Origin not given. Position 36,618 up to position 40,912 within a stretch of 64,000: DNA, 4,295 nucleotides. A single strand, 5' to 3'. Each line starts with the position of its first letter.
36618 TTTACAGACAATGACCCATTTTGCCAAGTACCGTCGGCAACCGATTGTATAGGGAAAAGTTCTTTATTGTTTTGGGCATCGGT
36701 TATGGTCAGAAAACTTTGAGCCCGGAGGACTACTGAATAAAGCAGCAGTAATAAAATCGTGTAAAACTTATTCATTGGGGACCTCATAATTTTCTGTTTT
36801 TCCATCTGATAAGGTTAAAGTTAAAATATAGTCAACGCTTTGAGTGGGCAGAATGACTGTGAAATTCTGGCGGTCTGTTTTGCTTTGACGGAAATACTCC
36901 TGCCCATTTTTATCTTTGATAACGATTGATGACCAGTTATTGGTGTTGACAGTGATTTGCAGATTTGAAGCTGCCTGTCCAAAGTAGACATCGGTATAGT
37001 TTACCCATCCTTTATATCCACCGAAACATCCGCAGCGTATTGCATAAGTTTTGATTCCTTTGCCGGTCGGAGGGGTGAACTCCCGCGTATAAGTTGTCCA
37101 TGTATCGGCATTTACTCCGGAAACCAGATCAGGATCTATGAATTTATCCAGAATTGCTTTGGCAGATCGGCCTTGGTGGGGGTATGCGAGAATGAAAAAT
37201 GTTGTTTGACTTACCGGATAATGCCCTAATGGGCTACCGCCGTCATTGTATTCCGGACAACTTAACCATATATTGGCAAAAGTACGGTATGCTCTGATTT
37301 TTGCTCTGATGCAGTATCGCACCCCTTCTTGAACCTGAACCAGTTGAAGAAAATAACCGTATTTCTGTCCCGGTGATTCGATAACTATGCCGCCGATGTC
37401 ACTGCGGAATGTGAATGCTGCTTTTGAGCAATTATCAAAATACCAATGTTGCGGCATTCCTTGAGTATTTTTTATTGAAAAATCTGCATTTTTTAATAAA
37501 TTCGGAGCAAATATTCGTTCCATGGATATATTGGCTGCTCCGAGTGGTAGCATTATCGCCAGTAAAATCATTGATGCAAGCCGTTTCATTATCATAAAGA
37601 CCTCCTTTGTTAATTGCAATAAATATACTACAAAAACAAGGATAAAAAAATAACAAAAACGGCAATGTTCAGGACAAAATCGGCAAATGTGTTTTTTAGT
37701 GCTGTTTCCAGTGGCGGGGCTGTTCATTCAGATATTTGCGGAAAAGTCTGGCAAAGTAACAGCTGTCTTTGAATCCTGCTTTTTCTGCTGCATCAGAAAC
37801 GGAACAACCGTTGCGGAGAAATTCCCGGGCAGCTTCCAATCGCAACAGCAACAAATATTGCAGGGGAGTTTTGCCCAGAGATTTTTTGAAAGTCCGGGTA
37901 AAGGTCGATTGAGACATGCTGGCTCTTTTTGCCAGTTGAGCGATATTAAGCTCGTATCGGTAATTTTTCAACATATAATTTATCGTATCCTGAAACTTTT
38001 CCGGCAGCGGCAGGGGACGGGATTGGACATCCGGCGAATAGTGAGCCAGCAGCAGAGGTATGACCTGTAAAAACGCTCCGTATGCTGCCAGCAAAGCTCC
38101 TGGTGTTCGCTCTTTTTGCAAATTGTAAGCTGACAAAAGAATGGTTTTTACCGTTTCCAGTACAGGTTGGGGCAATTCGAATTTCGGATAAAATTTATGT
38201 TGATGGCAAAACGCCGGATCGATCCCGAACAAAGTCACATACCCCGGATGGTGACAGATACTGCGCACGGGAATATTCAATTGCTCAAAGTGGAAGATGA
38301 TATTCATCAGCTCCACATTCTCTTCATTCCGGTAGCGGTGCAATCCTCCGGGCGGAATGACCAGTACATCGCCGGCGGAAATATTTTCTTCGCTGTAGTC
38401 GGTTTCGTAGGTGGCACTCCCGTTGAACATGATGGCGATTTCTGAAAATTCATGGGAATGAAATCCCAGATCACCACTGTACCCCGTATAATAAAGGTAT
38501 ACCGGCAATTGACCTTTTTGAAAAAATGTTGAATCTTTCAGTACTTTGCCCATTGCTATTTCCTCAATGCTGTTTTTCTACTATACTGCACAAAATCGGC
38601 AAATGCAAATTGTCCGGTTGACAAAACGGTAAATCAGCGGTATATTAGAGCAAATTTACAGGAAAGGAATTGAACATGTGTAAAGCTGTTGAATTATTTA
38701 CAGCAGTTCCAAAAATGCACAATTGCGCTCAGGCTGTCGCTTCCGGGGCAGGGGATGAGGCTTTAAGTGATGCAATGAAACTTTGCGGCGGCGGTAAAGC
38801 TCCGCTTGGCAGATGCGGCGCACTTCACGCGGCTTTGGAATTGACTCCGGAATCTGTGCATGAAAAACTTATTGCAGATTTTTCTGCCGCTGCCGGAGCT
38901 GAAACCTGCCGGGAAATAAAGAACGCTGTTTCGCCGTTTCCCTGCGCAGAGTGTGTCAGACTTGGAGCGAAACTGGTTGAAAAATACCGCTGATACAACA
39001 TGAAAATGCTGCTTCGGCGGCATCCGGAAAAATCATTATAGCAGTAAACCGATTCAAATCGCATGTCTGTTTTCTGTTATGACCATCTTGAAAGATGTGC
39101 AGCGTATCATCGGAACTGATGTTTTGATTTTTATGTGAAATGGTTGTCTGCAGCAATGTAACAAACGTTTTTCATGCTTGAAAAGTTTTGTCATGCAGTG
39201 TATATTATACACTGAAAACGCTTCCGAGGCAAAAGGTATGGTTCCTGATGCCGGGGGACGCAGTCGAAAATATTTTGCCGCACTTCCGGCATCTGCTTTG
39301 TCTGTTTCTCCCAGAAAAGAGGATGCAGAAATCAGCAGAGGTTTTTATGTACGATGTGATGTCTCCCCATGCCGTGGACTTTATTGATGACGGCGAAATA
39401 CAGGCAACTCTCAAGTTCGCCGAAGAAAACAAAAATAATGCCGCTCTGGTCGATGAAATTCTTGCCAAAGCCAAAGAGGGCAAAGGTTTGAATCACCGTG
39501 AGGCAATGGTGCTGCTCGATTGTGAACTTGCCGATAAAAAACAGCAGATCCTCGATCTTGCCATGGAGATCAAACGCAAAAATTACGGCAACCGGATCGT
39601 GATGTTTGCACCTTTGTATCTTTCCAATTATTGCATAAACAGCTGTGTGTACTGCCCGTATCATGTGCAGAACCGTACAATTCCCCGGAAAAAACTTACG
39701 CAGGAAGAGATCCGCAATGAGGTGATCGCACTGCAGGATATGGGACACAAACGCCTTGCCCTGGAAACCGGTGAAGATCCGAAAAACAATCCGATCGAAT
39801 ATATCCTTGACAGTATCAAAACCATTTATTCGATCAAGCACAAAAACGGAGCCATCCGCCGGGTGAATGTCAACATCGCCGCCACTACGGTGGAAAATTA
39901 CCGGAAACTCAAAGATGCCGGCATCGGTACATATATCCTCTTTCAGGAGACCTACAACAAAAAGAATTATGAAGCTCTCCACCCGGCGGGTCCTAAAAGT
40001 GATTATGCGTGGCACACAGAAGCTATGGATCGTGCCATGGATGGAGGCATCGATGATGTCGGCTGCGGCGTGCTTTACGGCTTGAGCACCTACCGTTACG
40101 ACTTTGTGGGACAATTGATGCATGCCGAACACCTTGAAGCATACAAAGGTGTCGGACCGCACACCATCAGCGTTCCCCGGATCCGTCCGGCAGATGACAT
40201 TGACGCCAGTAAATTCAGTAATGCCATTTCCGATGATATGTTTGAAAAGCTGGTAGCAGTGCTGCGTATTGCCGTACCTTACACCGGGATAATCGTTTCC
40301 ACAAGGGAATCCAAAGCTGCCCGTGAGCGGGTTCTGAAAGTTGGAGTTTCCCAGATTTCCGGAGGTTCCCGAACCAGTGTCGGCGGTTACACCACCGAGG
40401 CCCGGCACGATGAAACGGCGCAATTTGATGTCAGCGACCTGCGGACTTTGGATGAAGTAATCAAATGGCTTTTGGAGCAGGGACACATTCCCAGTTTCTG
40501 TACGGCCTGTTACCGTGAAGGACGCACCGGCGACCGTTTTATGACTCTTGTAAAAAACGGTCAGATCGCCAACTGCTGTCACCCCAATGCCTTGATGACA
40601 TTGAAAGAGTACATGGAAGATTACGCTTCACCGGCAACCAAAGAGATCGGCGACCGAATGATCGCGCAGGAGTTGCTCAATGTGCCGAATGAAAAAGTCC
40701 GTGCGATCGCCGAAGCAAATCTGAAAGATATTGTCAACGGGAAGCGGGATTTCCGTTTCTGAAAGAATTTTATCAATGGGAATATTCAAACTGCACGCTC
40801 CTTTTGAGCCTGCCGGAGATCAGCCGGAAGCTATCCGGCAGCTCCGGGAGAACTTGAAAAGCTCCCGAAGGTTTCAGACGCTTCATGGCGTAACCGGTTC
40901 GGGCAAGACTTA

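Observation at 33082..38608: AraC-controlled operon of secreted proteins with no recognisable catalytic family plus a pseudopilin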

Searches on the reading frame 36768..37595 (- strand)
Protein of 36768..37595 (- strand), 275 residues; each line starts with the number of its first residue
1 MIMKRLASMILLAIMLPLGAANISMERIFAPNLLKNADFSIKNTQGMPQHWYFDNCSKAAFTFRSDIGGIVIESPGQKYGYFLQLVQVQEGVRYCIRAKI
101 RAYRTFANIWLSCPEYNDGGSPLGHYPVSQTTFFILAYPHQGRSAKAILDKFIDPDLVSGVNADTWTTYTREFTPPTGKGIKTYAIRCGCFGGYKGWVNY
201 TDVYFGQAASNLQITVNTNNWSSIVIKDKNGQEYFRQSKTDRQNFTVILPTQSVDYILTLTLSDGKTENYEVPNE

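Call 3: search_protein_families(library=pfam, proteins=[window:36768-37595:-], max_evalue=1)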
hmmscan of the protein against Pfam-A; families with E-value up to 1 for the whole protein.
window:36768-37595:- (275 aa): 1 family
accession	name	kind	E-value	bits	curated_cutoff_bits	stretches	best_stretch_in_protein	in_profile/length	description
PF02018.23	CBM_4_9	-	0.2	12.5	25.9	0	161-180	104-121/136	Carbohydrate binding domain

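Call 4: search_protein_families(library=ncbifam, proteins=[window:36768-37595:-], max_evalue=1)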
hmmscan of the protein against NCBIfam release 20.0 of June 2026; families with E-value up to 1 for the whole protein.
window:36768-37595:- (275 aa): 1 family
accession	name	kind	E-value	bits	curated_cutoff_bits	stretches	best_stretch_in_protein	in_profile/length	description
NF002370.0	PRK01355.1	subfamily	0.1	12.1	143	0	33-52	123-142/199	FMN-dependent NADH-azoreductase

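Call 16: find_homologous_proteins(query=window:36768-37595:-)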
Query window:36768-37595:- (275 aa): 4 proteins with E <= 0.001 among 244 candidates.
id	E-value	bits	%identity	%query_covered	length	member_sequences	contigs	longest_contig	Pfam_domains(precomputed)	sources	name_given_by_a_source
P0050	1.2e-185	633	99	100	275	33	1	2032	-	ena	-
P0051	1.4e-124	433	68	99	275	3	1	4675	-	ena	-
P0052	6.5e-99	349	55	100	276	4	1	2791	-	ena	-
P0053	3.6e-60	222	46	92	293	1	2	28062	-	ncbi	-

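Call 29: find_homologous_proteins(query=A2)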
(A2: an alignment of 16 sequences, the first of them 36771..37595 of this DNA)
Query A2 (16 sequences) (275 aa, profile of the alignment): 18 proteins with E <= 0.001 among 6164 candidates.
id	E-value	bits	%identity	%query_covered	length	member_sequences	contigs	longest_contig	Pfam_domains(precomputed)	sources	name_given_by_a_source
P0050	2.8e-112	392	99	100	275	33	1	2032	-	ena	-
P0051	1.8e-110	387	68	99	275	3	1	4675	-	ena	-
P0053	6.2e-106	372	46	92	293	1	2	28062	-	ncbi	-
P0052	9.2e-105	368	55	100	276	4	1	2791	-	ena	-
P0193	5.1e-100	352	29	95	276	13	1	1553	-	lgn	-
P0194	3.2e-95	336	38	95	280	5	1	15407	-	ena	-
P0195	4.1e-92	326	33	92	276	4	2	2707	-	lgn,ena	-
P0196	2.1e-90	321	28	97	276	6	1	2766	-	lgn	-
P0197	3.6e-89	317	27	83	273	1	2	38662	-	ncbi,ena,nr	ncbi:MAG: hypothetical protein J5944_04530 [Lentisphaeria bacterium]|nr:hypothetical protein [Lentis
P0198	4.8e-89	316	28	93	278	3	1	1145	-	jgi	jgi:hypothetical protein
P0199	5.8e-89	316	32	93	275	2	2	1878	-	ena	-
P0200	1.5e-88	315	31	92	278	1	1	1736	-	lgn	-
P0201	3.9e-88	313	35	97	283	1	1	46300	-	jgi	jgi:hypothetical protein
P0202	4.6e-87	310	25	96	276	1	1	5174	-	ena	-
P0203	5.3e-85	303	30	100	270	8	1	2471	-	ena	-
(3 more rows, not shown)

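Call 37: predict_structure(alignment_id=A3)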
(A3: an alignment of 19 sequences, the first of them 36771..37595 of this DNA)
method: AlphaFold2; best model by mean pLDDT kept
length: 275 residues; sequences in the alignment: 19
mean_pLDDT: 83.6   pTM: 0.76
mean pLDDT of the five models: 83.6, 82.5, 82.3, 81.0, 81.0
residues with pLDDT >= 90: 128; 70-90: 90; 50-70: 51; < 50: 6
segments of 3 or more residues with pLDDT < 50: 17-19
pLDDT, mean of each block of 10 residues (from residue 1): 65 55 92 93 90 89 81 88 93 92 87 72 51 65 68 67 84 87 90 86 94 95 95 95 94 93 95 82
secondary structure, 60 per line:
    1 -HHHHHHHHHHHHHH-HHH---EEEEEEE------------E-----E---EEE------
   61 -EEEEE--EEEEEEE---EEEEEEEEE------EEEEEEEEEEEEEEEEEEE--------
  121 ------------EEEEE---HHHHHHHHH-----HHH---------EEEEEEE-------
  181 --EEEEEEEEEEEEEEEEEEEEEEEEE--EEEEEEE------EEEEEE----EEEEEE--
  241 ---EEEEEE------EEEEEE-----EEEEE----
elements in order: H2-15 E23-29 E52-54 E62-66 E69-75 E79-87 E94-112 E133-137 H141-149 E167-173 E183-207 E210-216 E223-228 E233-238 E244-249 E256-261 E267-271
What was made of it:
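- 36768..37595 (-): Sec-exported 275-aa accessory protein. Residues ~22-207 form a CBM4/16/61-like beta-jelly roll and residues ~210-271 form an Ig-like beta-sandwich. It is a detached module of the enzyme. AF2 model with pLDDT 83.6 (call 37).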

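Call 41: fold_search(model_id=the predicted structure, library=pdb)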
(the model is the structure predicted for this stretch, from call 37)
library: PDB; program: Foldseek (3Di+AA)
matches with E <= 10: 1642; with E <= 0.001: 145
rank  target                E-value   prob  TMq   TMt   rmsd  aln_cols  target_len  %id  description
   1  3k4z_A                2.4e-07  1.00  0.36  0.36  15.2       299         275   11  Crystal Structure of the Cellulosomal CBM4 from Clostridium thermocellum Cellulase CbhA (released 2010-07-28)
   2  2c9a_A                7.8e-07  1.00  0.35  0.36  13.1       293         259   10  Crystal structure of the MAM-Ig module of receptor protein tyrosine phosphatase mu (released 2006-01-19)
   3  4d0q                  8.7e-07  1.00  0.44  0.71   3.7       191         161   14  Hyaluronan Binding Module of the Streptococcal Pneumoniae Hyaluronate Lyase (released 2014-08-06)
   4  9qxq                  1.5e-06  1.00  0.36  0.10   6.8       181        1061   14  native structure of full-length pesticidal protein Cry1Ca18 at pH9, from crystals formed in vivo (released 2026-02-11)
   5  2zey_A                1.9e-06  1.00  0.38  0.68   5.9       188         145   15  Family 16 carbohydrate binding module (released 2008-03-04)
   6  9h99                  2.3e-06  1.00  0.36  0.11   6.0       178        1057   14  Native structure of the full-length pesticidal protein Cry1Ca18 at pH7, from crystals formed in vivo (released 2025-11-12)
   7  8a1f_A                2.6e-06  1.00  0.33  0.27  14.0       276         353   11  Human PTPRK N-terminal domains MAM-Ig-FN1 (released 2023-03-15)
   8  9efi_A                2.6e-06  1.00  0.35  0.14  17.1       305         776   10  VIP3Cb1 Protoxin Structure (released 2025-06-18)
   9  3gdb                  3.7e-06  1.00  0.31  0.15  13.7       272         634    8  Crystal structure of Spr0440 glycoside hydrolase domain, Endo-D from Streptococcus pneumoniae R6 (released 2009-03-17)
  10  3oeb_A                4.1e-06  1.00  0.40  0.71   4.1       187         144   14  Crystal structure of the Q121E mutant of C.polysaccharolyticus CBM16-1 bound to mannopentaose (released 2010-08-25)
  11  3oea_A                4.3e-06  1.00  0.40  0.71   4.1       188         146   14  Crystal structure of the Q121E mutants of C.polysaccharolyticus CBM16-1 bound to cellopentaose (released 2010-08-25)
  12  2w91                  6.5e-06  1.00  0.31  0.15  13.4       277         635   10  Structure of a Streptococcus pneumoniae family 85 glycoside hydrolase, Endo-D. (released 2009-01-27)
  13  2zey_B                8.4e-06  1.00  0.39  0.70   4.2       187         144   14  Family 16 carbohydrate binding module (released 2008-03-04)
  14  1gui_A                9.3e-06  1.00  0.42  0.71   4.5       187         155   15  CBM4 structure and function (released 2002-09-26)
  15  2zex_A                9.8e-06  1.00  0.37  0.64   5.3       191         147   14  Family 16 carbohydrate binding module (released 2008-03-04)
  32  2xom_A                4.1e-05  1.00  0.37  0.65   5.0       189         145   15  Atomic resolution structure of TmCBM61 in complex with beta-1,4- galactotriose (released 2010-09-08)
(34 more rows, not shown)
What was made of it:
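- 36768..37595 (-): Foldseek hits include 3k4z (CBM4-Ig) at 2.4e-7, 4d0q, CBM16 and CBM61 (call 41).
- On CBM4/CBM9-type module (Pfam CBM_4_9) for the 275-aa protein: Foldseek hits 3k4z at 2.4e-7, 2zey at 1.9e-6, 1gui at 9e-6 and 2xom at 4e-5, with target-normalised TM of 0.65-0.71 for the single-module hits 2zey, 1gui and 2xom (0.36 for the two-domain 3k4z) (call 41).
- Closest known: CBM4-Ig module of Clostridium thermocellum CbhA. Same: The 275-aa protein has the same jelly roll followed by an Ig-like domain (call 41).
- The model and Foldseek indicate CBM4-Ig, CBM16 and CBM61 folds (calls 37, 41).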

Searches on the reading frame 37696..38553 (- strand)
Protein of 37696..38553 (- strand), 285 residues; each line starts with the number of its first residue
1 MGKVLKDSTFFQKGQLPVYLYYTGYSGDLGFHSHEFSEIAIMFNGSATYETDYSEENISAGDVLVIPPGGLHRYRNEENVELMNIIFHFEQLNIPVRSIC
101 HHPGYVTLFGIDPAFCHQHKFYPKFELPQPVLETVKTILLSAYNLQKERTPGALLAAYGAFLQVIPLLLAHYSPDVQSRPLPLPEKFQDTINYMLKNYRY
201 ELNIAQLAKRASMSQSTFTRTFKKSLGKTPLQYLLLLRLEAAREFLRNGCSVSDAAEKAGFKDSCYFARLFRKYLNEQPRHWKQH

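Call 3: search_protein_families(library=pfam, proteins=[window:37696-38553:-], max_evalue=1)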
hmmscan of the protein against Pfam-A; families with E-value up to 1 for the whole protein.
window:37696-38553:- (285 aa): 12 families
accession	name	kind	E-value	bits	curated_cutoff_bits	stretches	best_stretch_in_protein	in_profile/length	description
PF12833.13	HTH_18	-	7.6e-22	77.9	33.6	1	207-284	1-79/80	Helix-turn-helix domain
PF00165.29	HTH_AraC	-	2.7e-16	59.7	26.6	2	196-234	3-41/42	Bacterial regulatory helix-turn-helix proteins, AraC family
PF02311.25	AraC_binding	-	1.7e-08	34.7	21.1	1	18-92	4-81/135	AraC-like ligand binding domain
PF07883.17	Cupin_2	-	9.4e-08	32.1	27.2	1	30-82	12-66/70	Cupin domain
PF00190.28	Cupin_1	-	0.00039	20.5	22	1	26-91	43-116/151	Cupin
PF01965.30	DJ-1_PfpI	-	0.0034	17.7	26.6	1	48-103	47-104/165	DJ-1/PfpI family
PF03079.20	ARD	-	0.022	15.4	27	1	32-79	88-140/157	ARD/ARD' family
PF01527.26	HTH_Tnp_1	-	0.043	14.5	24.1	1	238-267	12-41/75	Transposase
PF13560.12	HTH_31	-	0.048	14.4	27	0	202-221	15-34/64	Helix-turn-helix domain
PF01418.23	HTH_6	-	0.1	13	28.3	1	195-227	26-59/77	Helix-turn-helix domain, rpiR family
PF08007.18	JmjC_2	-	0.14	12.1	22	1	52-90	84-120/127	JmjC domain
PF01047.28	MarR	-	0.16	12.3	24.6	1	201-224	17-40/59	MarR family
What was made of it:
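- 37696..38553 (-): AraC/XylS-family regulator, 285 aa. It has an N-terminal cupin-type ligand-binding domain and a C-terminal double HTH. Pfam gives HTH_18 at 7.6e-22, HTH_AraC at 2.7e-16 and AraC_binding at 1.7e-8 (call 3).
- Checked: AraC gene: 38553..37696, 285 aa. HTH_18 scores 7.6e-22 and AraC_binding 1.7e-8, both above the Pfam cut-offs (call 3).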

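Call 4: search_protein_families(library=ncbifam, proteins=[window:37696-38553:-], max_evalue=1)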
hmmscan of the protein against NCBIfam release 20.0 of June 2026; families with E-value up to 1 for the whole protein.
window:37696-38553:- (285 aa): 35 families (the best 25 are shown)
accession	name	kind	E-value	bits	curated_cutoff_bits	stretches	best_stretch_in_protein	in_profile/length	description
NF010028.0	PRK13503.1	equivalog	2.9e-24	86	288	1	4-284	3-271/278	HTH-type transcriptional activator RhaS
NF010026.0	PRK13501.1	equivalog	9e-17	61.2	363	2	161-284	152-276/290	HTH-type transcriptional activator RhaR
NF006902.0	PRK09393.1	equivalog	2.5e-15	56.5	425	1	186-284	221-320/327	transcriptional regulator FtrA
NF007860.0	PRK10572.1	equivalog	1.4e-14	53.6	208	1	167-284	165-283/292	arabinose operon transcriptional regulator AraC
TIGR04094.1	adjacent_YSIRK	equivalog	5.1e-13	48.7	200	1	190-283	290-383/383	YSIRK-targeted surface antigen transcriptional regulator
NF010025.2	PRK13500.1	equivalog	2e-12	47.3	525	1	29-284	31-276/282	HTH-type transcriptional activator RhaR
NF047455.1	TF_Staph_AryK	equivalog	1.6e-11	43.2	850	1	186-284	158-257/759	transcriptional regulator AryK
NF007633.0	PRK10296.1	equivalog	1.5e-10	41.1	264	2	182-284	169-273/280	transcriptional regulator ChbR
NF052371.1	TransRegGbdRPseu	equivalog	1.6e-10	40.6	480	1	186-282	226-323/365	choline metabolism transcriptional regulator GbdR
NF010027.0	PRK13502.1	equivalog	3.2e-10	39.9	384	1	30-283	32-275/282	HTH-type transcriptional activator RhaR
TIGR02297.1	HpaA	equivalog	9.9e-10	38.1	274.65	1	186-284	190-286/287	4-hydroxyphenylacetate catabolism regulatory protein HpaA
NF041686.2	ant_diox_reg_AndR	equivalog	2.1e-09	37.5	350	1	184-280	216-315/321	anthranilate 1,2-dioxygenase regulatory protein AndR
NF049932.1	TranspRegBtr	equivalog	4.1e-09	35.5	900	1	190-280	169-260/531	bacillibactin transport transcriptional regulator Btr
NF047788.1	TransRegPocR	equivalog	5.1e-09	35.8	500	1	184-284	188-289/296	transcriptional regulator PocR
NF040475.1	chlor_reg_RclR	equivalog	9.9e-09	34.9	400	1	186-276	178-269/284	reactive chlorine-specific transcriptional regulator RclR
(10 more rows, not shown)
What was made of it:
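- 37696..38553 (-): The best NCBIfam match is RhaS at 2.9e-24, but with 86 bits against a cut-off of 288 (call 4).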

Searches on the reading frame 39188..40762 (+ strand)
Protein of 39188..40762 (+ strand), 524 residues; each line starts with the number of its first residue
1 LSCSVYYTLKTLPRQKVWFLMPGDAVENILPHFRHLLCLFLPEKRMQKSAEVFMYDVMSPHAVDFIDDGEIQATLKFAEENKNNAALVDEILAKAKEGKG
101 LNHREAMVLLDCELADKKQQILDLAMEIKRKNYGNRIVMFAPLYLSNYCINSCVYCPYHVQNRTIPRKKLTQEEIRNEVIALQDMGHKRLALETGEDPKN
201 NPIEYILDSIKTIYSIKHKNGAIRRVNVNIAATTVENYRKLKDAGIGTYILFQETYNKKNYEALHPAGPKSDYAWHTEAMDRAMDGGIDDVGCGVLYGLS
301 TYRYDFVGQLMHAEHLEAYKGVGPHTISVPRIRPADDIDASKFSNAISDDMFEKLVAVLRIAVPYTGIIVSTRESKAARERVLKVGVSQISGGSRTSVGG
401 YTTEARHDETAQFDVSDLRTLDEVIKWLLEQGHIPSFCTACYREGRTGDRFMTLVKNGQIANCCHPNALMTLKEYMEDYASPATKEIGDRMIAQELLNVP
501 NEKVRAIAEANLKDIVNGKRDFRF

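Call 78: search_protein_families(library=pfam, proteins=[window:39188-40762:+], max_evalue=0.0001)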
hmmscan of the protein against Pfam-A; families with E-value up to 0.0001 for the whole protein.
window:39188-40762:+ (524 aa): 2 families
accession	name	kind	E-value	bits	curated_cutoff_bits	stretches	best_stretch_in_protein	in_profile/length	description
PF06968.18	BATS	-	2.8e-17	63.1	22.2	1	328-432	1-86/88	Biotin and Thiamin Synthesis associated domain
PF04055.27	Radical_SAM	-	4.5e-16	59.9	29.5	1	145-299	3-151/166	Radical SAM superfamily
